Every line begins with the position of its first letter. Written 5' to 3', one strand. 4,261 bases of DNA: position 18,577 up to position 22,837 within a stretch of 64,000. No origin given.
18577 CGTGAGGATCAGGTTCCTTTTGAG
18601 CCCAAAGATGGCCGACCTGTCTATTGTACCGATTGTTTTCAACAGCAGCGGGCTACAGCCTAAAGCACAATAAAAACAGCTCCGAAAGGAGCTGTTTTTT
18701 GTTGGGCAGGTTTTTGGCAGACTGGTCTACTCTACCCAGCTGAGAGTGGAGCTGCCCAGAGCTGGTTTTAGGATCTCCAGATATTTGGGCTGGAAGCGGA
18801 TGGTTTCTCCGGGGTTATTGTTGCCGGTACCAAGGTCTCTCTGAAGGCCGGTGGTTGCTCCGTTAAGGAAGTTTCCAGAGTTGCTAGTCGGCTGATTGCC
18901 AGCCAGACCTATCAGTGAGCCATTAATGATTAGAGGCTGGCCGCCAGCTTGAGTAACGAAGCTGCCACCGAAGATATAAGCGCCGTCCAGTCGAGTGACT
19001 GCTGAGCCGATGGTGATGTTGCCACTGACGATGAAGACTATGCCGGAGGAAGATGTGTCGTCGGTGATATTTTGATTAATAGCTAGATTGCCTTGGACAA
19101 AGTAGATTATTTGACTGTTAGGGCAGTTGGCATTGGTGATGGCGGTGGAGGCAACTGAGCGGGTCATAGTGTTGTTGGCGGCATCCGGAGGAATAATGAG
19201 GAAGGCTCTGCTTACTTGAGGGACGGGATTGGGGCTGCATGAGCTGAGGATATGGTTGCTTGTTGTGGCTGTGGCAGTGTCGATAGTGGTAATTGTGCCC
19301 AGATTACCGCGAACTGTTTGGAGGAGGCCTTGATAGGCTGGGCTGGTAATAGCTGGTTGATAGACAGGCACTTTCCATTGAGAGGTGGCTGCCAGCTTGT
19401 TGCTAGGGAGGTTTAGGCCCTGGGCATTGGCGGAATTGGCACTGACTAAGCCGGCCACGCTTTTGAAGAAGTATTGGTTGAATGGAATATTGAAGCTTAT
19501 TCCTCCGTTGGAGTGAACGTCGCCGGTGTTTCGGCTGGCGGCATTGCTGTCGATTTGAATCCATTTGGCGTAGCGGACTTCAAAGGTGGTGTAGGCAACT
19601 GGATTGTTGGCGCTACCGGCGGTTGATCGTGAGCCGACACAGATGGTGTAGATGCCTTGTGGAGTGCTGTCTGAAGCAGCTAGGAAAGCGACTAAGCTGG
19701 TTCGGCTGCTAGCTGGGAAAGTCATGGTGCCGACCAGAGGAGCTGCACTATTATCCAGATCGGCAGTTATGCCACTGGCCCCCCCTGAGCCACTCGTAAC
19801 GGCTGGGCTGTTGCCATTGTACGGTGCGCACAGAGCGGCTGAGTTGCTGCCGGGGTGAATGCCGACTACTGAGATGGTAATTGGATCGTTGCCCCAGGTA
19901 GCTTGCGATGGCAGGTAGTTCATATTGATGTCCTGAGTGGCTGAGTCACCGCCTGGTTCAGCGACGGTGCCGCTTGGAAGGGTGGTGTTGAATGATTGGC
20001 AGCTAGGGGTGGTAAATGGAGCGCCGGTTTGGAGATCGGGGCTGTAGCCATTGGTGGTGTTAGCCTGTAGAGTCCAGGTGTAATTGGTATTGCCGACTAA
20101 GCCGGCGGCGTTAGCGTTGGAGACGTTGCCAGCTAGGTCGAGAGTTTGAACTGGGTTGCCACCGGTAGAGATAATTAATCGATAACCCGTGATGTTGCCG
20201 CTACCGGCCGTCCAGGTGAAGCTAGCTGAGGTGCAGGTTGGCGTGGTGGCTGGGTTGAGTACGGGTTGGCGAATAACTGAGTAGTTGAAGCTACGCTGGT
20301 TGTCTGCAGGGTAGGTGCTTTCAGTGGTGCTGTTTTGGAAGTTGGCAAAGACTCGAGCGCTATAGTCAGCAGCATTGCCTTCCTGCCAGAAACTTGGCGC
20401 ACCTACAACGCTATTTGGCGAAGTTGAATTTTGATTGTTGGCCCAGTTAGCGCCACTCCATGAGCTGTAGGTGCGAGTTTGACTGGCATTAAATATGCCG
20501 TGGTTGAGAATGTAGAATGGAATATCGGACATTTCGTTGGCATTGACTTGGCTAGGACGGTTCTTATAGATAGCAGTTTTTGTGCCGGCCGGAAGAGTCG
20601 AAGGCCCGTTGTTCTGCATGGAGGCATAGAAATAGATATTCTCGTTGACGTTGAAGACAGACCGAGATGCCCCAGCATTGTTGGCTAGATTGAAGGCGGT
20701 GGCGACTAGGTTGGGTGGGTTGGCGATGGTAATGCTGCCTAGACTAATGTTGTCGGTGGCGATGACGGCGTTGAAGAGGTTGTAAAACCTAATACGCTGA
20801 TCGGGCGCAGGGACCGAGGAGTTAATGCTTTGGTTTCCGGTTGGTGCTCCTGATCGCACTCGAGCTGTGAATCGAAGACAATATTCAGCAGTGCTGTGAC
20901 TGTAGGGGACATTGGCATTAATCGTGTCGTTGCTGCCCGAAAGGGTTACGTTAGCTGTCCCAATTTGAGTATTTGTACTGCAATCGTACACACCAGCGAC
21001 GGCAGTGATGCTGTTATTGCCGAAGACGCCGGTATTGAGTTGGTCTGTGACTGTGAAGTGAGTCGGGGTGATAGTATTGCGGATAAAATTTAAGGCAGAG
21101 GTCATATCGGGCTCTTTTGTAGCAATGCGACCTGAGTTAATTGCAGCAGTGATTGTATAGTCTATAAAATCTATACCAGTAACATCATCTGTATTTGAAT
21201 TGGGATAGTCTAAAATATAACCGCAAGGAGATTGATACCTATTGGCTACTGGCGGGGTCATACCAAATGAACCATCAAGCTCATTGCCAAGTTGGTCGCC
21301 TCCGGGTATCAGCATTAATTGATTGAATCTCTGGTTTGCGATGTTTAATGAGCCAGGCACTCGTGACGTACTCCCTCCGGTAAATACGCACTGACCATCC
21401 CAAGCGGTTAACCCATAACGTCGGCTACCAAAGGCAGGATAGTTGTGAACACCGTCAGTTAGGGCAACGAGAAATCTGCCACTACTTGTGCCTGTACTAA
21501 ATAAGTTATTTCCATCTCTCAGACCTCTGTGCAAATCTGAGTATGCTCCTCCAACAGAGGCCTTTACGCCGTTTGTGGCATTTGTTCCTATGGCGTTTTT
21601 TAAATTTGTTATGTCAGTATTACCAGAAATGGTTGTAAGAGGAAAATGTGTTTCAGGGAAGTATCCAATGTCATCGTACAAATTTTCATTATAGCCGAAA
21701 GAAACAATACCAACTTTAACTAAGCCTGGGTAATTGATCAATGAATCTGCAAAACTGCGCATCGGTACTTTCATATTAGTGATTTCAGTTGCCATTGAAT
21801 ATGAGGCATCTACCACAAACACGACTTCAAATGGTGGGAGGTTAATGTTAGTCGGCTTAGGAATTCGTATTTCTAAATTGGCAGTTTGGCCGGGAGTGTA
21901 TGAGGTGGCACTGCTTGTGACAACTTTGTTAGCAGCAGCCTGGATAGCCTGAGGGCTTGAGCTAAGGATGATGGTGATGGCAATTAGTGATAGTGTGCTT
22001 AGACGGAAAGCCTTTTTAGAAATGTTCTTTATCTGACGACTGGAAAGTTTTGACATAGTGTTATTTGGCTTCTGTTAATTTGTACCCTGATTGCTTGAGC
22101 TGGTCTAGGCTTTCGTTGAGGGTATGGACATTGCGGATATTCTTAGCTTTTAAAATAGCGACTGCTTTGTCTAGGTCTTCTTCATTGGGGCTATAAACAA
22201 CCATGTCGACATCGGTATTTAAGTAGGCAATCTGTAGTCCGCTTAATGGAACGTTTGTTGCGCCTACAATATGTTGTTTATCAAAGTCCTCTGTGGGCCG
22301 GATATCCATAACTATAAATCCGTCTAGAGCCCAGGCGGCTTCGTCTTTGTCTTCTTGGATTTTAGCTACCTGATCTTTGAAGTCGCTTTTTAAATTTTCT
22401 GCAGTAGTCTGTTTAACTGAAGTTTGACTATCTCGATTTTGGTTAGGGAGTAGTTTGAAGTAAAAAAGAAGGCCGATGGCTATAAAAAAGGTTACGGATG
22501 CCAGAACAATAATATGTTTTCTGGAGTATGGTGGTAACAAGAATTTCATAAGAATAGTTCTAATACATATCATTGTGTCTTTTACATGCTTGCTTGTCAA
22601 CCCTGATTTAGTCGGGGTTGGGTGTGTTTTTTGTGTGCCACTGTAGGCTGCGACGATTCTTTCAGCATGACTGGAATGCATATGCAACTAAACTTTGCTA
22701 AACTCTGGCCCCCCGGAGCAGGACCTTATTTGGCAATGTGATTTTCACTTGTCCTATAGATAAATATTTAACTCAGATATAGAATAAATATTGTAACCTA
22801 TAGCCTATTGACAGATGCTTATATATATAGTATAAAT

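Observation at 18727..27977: Duplicated two-gene cassette: inactive membrane rhodanese-like protein + giant vWA surface protein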

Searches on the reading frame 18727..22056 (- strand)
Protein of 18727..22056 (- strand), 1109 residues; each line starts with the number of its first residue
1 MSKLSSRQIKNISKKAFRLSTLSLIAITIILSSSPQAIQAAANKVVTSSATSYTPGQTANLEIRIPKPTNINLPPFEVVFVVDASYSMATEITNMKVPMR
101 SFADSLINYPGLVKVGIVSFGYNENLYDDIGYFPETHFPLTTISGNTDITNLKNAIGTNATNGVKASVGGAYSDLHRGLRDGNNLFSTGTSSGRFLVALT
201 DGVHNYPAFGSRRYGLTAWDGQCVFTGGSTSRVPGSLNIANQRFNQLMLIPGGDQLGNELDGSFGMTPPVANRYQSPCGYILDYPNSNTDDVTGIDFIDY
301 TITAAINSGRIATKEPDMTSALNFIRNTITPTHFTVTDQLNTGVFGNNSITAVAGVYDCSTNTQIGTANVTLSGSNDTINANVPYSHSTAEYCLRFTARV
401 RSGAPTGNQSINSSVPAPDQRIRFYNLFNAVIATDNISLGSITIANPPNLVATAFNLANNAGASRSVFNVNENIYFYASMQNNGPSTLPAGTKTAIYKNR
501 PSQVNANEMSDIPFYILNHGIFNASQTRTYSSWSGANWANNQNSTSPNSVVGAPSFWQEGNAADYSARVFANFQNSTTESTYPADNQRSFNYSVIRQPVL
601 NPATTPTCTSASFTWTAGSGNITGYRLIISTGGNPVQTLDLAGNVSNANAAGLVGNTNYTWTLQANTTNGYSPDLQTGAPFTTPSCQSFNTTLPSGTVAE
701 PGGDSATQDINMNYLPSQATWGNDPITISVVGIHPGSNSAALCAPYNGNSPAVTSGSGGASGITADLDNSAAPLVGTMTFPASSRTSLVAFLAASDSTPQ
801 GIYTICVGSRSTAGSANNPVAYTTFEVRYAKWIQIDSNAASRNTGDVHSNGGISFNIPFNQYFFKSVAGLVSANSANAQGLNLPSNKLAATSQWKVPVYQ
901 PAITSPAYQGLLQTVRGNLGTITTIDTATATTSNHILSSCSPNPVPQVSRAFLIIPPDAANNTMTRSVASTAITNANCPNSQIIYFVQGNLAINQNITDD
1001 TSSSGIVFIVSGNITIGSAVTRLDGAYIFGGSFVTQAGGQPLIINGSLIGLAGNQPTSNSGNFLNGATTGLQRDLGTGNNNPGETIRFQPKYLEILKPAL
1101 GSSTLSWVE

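Call 6: search_protein_families(library=pfam, proteins=[window:18727-22056:-], max_evalue=1)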
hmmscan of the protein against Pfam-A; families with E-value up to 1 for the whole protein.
window:18727-22056:- (1109 aa): 3 families
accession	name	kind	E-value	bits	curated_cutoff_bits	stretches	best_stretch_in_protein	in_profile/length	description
PF00041.27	fn3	-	4.6e-06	27.2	25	1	605-673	10-76/84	Fibronectin type III domain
PF00092.34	VWA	-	7.7e-06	26.7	23.8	1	78-205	2-116/174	von Willebrand factor type A domain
PF13519.12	VWA_2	-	0.00028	21.9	27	1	78-202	1-106/107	von Willebrand factor type A domain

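Call 10: search_protein_families(library=ncbifam, proteins=[window:18727-22056:-], max_evalue=1)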
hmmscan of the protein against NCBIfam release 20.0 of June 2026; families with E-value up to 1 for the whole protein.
window:18727-22056:- (1109 aa): 1 family
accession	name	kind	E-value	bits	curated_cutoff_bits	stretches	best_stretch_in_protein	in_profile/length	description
NF033114.1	phos_trans_CPT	equivalog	0.15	11.7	250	1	1001-1053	44-95/171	chloramphenicol phosphotransferase CPT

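Call 31: search_protein_families(library=phrogs, proteins=[window:18727-22056:-], max_evalue=0.1)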
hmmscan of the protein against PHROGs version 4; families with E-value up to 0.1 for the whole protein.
window:18727-22056:- (1109 aa): 1 family
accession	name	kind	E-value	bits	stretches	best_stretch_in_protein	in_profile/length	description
phrog_7599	-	unknown function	0.091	14.2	0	144-175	46-77/95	-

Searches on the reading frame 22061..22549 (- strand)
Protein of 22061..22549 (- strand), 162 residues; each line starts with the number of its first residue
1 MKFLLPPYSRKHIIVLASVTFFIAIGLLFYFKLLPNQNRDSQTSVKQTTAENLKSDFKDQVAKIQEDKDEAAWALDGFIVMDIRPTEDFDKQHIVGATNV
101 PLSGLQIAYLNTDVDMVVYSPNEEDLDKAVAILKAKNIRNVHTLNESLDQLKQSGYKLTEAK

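Call 31: search_protein_families(library=phrogs, proteins=[window:22061-22549:-], max_evalue=0.1)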
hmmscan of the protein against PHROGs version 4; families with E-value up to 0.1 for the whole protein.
window:22061-22549:- (162 aa): 1 family
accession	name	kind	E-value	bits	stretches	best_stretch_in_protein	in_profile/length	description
phrog_6664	-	unknown function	0.075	14.5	0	12-71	6-64/97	-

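Call 62: list_cluster_members(proteins=[P0001, P0002, P0003, window:22061-22549:-, window:13732-14325:-, window:14360-15463:-, window:31110-32186:+, P0005, P0009, P0021])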
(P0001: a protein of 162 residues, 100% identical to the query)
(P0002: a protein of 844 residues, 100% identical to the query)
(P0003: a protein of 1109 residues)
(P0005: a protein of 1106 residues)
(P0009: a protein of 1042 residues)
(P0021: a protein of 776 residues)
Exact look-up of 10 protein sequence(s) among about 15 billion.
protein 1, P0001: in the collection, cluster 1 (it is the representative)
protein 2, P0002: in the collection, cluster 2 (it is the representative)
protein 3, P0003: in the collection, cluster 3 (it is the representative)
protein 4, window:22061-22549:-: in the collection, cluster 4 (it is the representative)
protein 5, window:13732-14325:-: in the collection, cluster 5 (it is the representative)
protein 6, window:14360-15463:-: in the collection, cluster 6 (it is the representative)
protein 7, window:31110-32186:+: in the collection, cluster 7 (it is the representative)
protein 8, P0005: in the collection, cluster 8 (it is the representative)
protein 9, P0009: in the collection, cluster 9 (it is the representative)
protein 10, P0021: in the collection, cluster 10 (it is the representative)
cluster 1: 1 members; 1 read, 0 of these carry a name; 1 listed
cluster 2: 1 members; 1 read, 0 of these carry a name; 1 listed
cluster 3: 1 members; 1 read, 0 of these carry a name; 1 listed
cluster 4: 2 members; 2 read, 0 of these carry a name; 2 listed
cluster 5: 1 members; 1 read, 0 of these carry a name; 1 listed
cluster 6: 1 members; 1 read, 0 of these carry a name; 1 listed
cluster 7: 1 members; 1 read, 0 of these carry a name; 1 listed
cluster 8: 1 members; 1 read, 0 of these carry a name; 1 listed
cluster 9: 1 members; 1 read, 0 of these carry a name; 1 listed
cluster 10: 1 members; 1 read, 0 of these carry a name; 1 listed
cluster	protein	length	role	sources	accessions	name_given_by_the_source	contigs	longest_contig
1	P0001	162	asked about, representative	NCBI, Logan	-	-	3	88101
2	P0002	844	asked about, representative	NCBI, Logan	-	-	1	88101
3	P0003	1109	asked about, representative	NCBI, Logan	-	-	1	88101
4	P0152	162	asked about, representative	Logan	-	-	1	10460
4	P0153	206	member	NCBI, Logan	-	-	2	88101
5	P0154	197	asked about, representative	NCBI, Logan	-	-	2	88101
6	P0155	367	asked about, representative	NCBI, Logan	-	-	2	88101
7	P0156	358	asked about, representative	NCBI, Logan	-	-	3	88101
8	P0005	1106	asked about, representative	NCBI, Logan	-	-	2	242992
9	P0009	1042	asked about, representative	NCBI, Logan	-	-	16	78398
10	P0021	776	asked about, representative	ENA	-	-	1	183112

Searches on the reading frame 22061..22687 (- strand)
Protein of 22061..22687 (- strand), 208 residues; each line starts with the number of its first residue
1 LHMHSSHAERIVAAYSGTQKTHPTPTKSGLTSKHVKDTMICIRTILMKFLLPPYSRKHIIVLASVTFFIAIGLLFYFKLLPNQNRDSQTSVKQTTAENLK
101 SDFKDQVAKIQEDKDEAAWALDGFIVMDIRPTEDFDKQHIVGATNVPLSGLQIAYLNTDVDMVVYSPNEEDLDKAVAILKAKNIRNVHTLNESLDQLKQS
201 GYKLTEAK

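Call 6: search_protein_families(library=pfam, proteins=[window:22061-22687:-], max_evalue=1)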
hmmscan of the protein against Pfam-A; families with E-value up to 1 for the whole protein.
window:22061-22687:- (208 aa): 5 families
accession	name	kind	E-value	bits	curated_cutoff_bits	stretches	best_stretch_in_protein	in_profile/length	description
PF00581.25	Rhodanese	-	6.6e-07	30.2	22.2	1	117-198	15-100/102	Rhodanese-like domain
PF06480.20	FtsH_ext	-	0.08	13.6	25.5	1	66-147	4-55/103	FtsH Extracellular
PF16765.10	Pim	-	0.097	13.2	24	1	87-114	45-72/91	Pesticin immunity protein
PF11382.13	MctB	-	0.13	12.4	25.6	1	56-117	5-65/306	Copper transport outer membrane protein, MctB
PF19487.4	DUF6023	-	0.28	11.5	26.8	1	60-106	9-56/150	Family of unknown function (DUF6023)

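Call 10: search_protein_families(library=ncbifam, proteins=[window:22061-22687:-], max_evalue=1)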
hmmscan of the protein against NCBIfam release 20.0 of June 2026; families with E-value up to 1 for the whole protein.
window:22061-22687:- (208 aa): 8 families
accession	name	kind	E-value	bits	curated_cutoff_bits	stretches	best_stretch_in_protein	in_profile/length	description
NF006444.0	PRK08762.1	equivalog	0.00076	18.2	449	1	97-205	4-115/387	molybdopterin-synthase adenylyltransferase MoeB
NF046084.1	XrtY_assoc_Wzy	equivalog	0.0063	15.2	420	1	36-119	225-305/472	exosortase Y-associated Wzy-like protein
NF045521.1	rhoda_near_glyco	subfamily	0.007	16.2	145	1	94-206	4-117/144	rhodanese homology domain-containing protein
NF007627.0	PRK10287.1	equivalog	0.012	15.9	102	1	127-152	24-49/104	thiosulfate sulfurtransferase PspE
NF008750.0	PRK11784.1-2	equivalog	0.017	14.2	241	1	113-148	5-40/346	tRNA 2-selenouridine(34) synthase MnmH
NF005646.0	PRK07411.1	equivalog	0.061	12.4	633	1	90-166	266-349/390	molybdopterin-synthase adenylyltransferase MoeB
TIGR02981.1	phageshock_pspE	exception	0.086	13.2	126.3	1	127-152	22-47/101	thiosulfate sulfurtransferase PspE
TIGR03167.1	tRNA_sel_U_synt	equivalog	0.15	11.5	219.75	1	125-148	4-27/311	tRNA 2-selenouridine(34) synthase MnmH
